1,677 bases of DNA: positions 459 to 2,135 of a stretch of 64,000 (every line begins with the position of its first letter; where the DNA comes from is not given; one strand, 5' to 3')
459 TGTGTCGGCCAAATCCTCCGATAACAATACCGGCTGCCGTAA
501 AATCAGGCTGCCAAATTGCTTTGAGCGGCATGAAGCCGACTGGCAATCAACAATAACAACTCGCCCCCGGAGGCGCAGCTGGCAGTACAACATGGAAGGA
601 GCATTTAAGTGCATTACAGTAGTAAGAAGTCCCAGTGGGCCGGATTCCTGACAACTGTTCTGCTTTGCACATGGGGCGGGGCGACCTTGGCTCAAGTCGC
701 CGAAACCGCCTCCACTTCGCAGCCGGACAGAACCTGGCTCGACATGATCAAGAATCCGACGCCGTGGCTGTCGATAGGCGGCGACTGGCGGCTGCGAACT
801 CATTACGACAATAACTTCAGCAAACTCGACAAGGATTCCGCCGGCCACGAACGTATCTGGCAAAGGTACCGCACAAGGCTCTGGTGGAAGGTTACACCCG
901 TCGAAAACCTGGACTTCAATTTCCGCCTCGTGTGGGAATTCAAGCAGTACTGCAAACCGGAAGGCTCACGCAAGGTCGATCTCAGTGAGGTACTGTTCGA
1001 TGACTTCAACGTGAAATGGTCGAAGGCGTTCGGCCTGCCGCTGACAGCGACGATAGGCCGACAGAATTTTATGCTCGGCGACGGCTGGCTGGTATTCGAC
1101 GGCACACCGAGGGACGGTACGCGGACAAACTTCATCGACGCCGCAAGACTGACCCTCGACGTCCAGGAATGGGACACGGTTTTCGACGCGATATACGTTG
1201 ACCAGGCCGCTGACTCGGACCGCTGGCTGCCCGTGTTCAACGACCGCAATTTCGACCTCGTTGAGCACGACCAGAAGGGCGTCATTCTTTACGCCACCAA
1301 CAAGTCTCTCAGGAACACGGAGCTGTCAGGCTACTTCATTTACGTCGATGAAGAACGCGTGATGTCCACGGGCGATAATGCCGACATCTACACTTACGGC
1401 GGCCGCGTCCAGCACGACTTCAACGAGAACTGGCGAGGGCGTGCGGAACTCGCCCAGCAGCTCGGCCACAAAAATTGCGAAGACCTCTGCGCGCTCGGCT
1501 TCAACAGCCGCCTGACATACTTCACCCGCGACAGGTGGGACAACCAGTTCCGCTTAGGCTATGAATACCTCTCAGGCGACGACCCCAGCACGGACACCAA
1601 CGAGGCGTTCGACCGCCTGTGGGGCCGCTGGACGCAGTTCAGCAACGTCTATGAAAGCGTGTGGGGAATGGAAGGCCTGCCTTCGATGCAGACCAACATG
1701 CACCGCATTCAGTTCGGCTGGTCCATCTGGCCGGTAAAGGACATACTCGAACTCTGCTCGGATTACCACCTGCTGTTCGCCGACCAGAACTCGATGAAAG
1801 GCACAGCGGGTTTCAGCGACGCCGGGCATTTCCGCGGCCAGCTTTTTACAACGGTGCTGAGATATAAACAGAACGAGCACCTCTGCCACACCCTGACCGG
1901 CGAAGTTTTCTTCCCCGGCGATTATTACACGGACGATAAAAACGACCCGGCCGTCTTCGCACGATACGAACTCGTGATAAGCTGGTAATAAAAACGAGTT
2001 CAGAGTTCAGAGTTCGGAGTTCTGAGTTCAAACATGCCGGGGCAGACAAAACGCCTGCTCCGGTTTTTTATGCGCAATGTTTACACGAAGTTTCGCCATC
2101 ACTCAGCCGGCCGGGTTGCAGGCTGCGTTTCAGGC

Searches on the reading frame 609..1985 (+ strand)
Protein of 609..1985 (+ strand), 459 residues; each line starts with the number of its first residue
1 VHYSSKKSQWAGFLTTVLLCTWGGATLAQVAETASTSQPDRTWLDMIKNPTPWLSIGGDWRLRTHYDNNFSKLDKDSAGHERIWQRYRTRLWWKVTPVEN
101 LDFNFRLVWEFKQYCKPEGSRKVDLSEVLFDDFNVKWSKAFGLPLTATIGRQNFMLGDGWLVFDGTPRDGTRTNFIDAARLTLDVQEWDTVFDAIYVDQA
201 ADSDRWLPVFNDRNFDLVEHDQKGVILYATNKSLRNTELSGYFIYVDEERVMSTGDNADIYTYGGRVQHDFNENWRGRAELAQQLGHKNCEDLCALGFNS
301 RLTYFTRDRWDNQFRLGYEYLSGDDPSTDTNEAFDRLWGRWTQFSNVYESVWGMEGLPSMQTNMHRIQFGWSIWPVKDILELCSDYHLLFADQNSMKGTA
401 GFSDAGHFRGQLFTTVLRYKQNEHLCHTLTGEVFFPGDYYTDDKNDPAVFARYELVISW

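Call 55: search_protein_families(library=pfam, proteins=[window:609-1985:+], max_evalue=0.00001)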
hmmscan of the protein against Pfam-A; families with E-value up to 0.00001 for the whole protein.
window:609-1985:+ (459 aa): 1 family
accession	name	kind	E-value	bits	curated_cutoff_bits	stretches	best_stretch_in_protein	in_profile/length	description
PF13372.12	Alginate_exp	-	7.9e-18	64.9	25.2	1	53-444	2-385/395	Alginate export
